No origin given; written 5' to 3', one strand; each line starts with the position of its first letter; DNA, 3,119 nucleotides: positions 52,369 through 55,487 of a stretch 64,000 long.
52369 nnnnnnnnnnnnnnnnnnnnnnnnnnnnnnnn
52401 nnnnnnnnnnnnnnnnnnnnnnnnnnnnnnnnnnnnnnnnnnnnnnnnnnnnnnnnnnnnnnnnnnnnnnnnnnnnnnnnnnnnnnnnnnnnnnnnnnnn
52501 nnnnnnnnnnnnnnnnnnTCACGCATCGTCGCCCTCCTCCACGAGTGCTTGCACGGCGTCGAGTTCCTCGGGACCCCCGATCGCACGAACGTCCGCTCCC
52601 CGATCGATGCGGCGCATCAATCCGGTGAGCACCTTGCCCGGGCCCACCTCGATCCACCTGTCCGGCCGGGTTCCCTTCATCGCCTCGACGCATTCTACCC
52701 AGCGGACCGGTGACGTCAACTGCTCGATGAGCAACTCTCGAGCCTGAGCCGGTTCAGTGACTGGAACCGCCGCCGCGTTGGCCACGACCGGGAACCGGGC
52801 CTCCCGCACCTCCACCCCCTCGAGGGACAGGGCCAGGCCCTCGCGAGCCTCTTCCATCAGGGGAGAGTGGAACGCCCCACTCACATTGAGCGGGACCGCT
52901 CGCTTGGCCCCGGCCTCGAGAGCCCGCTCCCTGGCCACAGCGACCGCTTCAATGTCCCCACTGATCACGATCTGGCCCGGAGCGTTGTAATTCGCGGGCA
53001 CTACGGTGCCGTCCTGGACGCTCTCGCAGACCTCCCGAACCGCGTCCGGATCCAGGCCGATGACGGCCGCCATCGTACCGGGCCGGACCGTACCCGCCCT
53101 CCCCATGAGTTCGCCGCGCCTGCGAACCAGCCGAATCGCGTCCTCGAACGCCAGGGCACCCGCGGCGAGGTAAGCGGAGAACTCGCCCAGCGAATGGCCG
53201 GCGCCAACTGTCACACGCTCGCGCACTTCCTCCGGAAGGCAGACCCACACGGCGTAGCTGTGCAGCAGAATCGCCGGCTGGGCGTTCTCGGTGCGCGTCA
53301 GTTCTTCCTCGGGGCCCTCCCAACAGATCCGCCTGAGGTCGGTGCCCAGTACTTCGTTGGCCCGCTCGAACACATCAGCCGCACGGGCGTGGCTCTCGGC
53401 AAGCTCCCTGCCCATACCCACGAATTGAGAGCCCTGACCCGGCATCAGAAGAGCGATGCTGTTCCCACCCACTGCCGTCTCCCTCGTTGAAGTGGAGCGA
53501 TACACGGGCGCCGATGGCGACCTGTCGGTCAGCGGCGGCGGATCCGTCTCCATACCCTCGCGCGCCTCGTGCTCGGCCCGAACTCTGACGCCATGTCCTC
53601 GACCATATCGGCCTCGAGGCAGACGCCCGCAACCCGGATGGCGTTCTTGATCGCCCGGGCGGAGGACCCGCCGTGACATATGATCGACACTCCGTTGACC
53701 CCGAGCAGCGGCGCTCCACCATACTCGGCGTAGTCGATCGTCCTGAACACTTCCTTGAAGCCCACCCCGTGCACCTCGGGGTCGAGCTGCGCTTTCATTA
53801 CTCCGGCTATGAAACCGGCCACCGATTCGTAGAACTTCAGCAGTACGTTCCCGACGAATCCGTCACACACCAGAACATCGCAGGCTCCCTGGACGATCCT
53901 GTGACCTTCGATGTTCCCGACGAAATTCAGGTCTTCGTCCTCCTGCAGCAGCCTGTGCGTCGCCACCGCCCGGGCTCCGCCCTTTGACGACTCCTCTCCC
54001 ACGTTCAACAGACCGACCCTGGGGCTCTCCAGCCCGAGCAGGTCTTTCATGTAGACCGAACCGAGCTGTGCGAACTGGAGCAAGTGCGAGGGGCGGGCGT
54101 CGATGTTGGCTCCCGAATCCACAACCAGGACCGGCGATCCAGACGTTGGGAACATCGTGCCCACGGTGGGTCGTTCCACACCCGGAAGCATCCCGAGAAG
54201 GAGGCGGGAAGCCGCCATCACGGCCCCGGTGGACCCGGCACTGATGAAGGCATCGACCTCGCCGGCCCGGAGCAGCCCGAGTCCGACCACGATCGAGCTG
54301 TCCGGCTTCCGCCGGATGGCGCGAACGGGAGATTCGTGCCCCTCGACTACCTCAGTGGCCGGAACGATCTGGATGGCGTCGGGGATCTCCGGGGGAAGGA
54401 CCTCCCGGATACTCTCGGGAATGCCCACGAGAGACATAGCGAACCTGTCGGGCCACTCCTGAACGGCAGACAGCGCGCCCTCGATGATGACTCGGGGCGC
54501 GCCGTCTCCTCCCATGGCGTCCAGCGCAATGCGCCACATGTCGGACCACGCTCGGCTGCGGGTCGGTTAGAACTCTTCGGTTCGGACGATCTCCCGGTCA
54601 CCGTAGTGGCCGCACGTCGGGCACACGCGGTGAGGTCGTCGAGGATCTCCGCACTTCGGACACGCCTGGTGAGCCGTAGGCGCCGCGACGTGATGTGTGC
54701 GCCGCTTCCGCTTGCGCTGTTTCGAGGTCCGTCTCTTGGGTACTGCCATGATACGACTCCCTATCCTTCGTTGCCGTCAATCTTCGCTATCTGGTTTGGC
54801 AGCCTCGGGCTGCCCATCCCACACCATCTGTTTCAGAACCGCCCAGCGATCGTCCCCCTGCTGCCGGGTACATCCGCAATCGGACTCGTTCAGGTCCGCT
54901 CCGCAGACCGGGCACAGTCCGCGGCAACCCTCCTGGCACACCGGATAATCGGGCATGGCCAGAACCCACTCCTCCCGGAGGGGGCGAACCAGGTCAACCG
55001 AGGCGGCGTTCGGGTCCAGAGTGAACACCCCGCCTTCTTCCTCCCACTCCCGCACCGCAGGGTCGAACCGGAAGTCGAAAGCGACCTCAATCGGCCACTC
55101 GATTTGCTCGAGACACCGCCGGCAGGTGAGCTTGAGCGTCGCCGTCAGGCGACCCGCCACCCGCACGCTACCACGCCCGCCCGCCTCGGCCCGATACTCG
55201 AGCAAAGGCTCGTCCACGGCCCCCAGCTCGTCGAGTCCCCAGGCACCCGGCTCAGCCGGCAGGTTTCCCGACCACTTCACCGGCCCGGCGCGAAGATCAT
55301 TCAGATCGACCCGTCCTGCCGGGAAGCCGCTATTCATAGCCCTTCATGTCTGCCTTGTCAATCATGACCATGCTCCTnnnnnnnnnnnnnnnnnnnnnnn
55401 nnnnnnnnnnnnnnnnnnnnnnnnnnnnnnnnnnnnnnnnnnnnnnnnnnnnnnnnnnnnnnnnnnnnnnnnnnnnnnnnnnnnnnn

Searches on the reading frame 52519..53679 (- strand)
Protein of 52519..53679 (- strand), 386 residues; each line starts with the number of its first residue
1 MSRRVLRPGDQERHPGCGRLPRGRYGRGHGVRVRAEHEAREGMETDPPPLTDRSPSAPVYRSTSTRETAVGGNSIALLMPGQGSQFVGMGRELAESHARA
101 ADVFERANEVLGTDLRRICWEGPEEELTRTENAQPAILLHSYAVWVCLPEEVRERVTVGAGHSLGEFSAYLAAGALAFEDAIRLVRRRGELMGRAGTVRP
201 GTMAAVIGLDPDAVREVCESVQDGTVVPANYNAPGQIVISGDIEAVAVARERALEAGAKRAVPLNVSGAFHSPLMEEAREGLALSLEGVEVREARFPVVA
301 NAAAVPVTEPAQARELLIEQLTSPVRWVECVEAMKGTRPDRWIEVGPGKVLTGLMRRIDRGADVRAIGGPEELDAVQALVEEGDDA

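Call 14: search_protein_families(library=pfam, proteins=[window:52519-53679:-], max_evalue=0.001)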
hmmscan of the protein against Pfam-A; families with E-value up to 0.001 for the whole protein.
window:52519-53679:- (386 aa): 1 family
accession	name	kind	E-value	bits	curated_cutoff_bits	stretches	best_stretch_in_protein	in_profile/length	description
PF00698.26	Acyl_transf_1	-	6e-35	121.7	32.7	1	79-354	4-274/319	Acyl transferase domain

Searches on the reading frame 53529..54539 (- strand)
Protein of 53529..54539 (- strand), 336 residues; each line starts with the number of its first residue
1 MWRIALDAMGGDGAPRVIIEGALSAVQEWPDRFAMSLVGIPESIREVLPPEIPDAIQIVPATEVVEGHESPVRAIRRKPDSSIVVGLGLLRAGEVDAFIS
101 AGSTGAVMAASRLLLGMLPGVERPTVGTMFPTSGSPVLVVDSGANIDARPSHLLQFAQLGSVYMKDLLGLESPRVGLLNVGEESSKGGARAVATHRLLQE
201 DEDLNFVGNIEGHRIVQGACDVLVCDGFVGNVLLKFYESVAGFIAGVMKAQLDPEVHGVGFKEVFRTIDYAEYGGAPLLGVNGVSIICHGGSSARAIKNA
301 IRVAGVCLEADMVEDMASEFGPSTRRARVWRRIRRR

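Call 44: search_protein_families(library=pfam, proteins=[window:53529-54539:-], max_evalue=0.00001)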
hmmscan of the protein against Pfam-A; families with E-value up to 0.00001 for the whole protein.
window:53529-54539:- (336 aa): 1 family
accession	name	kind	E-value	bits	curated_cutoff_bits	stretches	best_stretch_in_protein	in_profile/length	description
PF02504.20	FA_synthesis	-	3.5e-93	312.7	29.1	1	3-312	2-321/324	Fatty acid synthesis protein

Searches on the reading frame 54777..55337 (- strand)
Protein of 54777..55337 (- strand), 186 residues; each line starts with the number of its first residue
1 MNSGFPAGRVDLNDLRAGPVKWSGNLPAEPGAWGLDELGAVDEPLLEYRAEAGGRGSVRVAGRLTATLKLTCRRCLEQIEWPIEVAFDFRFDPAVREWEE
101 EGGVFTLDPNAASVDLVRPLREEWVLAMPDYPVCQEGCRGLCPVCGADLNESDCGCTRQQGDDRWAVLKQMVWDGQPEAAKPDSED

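Call 44: search_protein_families(library=pfam, proteins=[window:54777-55337:-], max_evalue=0.00001)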
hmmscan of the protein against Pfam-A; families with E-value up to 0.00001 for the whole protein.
window:54777-55337:- (186 aa): 1 family
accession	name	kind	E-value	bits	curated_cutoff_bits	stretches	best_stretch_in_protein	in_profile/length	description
PF02620.22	YceD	-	2.7e-26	92.4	33.2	1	61-170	2-117/119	Large ribosomal RNA subunit accumulation protein YceD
